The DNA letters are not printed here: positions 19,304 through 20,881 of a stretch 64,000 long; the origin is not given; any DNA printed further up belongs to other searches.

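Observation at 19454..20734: Acyl-ACP reductase (alkane-pathway AAR)-like protein in a small-genome heterotroph context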

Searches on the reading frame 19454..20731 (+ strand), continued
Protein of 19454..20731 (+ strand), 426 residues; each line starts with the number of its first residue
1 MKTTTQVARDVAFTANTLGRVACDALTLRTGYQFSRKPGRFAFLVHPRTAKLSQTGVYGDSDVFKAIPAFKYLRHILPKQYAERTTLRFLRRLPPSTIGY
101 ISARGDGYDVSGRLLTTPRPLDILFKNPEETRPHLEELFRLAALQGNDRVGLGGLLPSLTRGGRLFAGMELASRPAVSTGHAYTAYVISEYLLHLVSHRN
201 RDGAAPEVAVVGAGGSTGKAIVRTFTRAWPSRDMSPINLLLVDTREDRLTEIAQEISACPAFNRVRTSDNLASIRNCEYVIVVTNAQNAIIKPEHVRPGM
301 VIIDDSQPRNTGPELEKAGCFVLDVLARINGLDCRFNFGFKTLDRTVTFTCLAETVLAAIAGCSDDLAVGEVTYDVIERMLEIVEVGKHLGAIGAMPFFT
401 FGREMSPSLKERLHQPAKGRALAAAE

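Call 55: find_encoding_contigs(protein=P0239, flank=7000, max_places=1)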
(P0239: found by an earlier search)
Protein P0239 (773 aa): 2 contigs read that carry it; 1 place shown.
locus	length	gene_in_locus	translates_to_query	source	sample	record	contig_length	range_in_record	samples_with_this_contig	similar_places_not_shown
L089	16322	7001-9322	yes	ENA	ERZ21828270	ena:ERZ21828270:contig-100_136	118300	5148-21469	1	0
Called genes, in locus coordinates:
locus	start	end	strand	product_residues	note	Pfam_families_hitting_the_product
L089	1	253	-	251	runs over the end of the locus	-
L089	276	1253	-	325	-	PF01557:FAA_hydrolase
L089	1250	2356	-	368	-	PF20510:HgmA_N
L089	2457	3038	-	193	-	PF00903:Glyoxalase, PF13468:Glyoxalase_3 (faint), PF13669:Glyoxalase_4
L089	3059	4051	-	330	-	PF01381:HTH_3 (faint)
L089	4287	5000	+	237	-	PF03070:TENA_THI-4 (faint), PF14518:Haem_oxygenas_2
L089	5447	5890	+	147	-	-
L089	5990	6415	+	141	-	PF00111:Fer2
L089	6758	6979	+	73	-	-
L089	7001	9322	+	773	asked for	PF07238:PilZ, PF01488:Shikimate_DH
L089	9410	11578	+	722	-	PF16927:HisKA_7TM, PF01590:GAF, PF13185:GAF_2, PF13492:GAF_3, PF00512:HisKA, PF02518:HATPase_c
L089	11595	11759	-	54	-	-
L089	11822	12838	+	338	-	PF00072:Response_reg, PF08668:HDOD (faint), PF13487:HD_5, PF01966:HD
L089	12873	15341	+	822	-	PF08448:PAS_4, PF13426:PAS_9 (weak), PF00989:PAS, PF08448:PAS_4, PF08447:PAS_3, PF13426:PAS_9, PF02518:HATPase_c, PF00072:Response_reg, +2 more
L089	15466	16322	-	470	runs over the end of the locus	PF00749:tRNA-synt_1c, PF19269:Anticodon_2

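Call 66: search_protein_families(library=padloc, proteins=[window:19454-20731:+], max_evalue=0.001)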
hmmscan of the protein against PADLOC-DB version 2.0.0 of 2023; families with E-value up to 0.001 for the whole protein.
window:19454-20731:+ (426 aa): 0 families

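Call 68: search_solved_structures(query=A2, max_evalue=0.001, show_alignments=4)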
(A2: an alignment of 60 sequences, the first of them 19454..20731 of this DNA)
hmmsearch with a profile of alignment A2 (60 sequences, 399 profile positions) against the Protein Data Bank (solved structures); distinct sequences matched with E-value up to 0.001: 26.
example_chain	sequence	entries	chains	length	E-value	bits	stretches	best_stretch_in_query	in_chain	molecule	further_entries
4ppm_A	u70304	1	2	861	1.5e-40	142.4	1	37-393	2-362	Aminotransferase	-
6jzq_A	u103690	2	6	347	9e-38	133.2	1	67-370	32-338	Long-chain acyl-[acyl-carrier-protein] reductase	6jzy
6jzu_A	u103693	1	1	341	1.1e-37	133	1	67-369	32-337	Long-chain acyl-[acyl-carrier-protein] reductase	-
6jzz_A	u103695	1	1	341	2.1e-35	125.4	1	67-369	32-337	Long-chain acyl-[acyl-carrier-protein] reductase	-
9e4x_A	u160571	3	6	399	1e-22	83.6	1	95-286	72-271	Amino acid adenylation domain protein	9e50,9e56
9e4s_A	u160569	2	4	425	1.2e-22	83.4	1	95-286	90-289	Amino acid adenylation domain protein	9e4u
9s3k_A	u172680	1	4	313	6.1e-07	31.7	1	186-258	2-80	Malate dehydrogenase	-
1hye_A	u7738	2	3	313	7.5e-07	31.4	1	186-258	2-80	L-LACTATE/MALATE DEHYDROGENASE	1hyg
9sc9_A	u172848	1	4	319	1.1e-06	30.8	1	186-258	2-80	L-2-hydroxycarboxylate dehydrogenase (NAD(P)(+))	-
1gpj_A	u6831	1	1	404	1.2e-06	30.7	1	164-299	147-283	Glutamyl-tRNA reductase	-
9sa7_A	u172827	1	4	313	1.7e-06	30.2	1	186-258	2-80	L-2-hydroxycarboxylate dehydrogenase (NAD(P)(+))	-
4j9u_E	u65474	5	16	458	6.1e-06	28.4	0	170-274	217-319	Potassium uptake protein TrkA | Potassium transporter peripheral membrane component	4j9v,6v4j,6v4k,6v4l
9sd3_A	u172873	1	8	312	6.7e-06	28.3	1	186-258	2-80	Malate dehydrogenase (NADP(+))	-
4g65_A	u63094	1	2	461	8.6e-06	27.9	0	170-274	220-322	Trk system potassium uptake protein trkA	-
3hwr_A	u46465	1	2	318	3.1e-05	26.1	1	182-264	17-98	2-dehydropantoate 2-reductase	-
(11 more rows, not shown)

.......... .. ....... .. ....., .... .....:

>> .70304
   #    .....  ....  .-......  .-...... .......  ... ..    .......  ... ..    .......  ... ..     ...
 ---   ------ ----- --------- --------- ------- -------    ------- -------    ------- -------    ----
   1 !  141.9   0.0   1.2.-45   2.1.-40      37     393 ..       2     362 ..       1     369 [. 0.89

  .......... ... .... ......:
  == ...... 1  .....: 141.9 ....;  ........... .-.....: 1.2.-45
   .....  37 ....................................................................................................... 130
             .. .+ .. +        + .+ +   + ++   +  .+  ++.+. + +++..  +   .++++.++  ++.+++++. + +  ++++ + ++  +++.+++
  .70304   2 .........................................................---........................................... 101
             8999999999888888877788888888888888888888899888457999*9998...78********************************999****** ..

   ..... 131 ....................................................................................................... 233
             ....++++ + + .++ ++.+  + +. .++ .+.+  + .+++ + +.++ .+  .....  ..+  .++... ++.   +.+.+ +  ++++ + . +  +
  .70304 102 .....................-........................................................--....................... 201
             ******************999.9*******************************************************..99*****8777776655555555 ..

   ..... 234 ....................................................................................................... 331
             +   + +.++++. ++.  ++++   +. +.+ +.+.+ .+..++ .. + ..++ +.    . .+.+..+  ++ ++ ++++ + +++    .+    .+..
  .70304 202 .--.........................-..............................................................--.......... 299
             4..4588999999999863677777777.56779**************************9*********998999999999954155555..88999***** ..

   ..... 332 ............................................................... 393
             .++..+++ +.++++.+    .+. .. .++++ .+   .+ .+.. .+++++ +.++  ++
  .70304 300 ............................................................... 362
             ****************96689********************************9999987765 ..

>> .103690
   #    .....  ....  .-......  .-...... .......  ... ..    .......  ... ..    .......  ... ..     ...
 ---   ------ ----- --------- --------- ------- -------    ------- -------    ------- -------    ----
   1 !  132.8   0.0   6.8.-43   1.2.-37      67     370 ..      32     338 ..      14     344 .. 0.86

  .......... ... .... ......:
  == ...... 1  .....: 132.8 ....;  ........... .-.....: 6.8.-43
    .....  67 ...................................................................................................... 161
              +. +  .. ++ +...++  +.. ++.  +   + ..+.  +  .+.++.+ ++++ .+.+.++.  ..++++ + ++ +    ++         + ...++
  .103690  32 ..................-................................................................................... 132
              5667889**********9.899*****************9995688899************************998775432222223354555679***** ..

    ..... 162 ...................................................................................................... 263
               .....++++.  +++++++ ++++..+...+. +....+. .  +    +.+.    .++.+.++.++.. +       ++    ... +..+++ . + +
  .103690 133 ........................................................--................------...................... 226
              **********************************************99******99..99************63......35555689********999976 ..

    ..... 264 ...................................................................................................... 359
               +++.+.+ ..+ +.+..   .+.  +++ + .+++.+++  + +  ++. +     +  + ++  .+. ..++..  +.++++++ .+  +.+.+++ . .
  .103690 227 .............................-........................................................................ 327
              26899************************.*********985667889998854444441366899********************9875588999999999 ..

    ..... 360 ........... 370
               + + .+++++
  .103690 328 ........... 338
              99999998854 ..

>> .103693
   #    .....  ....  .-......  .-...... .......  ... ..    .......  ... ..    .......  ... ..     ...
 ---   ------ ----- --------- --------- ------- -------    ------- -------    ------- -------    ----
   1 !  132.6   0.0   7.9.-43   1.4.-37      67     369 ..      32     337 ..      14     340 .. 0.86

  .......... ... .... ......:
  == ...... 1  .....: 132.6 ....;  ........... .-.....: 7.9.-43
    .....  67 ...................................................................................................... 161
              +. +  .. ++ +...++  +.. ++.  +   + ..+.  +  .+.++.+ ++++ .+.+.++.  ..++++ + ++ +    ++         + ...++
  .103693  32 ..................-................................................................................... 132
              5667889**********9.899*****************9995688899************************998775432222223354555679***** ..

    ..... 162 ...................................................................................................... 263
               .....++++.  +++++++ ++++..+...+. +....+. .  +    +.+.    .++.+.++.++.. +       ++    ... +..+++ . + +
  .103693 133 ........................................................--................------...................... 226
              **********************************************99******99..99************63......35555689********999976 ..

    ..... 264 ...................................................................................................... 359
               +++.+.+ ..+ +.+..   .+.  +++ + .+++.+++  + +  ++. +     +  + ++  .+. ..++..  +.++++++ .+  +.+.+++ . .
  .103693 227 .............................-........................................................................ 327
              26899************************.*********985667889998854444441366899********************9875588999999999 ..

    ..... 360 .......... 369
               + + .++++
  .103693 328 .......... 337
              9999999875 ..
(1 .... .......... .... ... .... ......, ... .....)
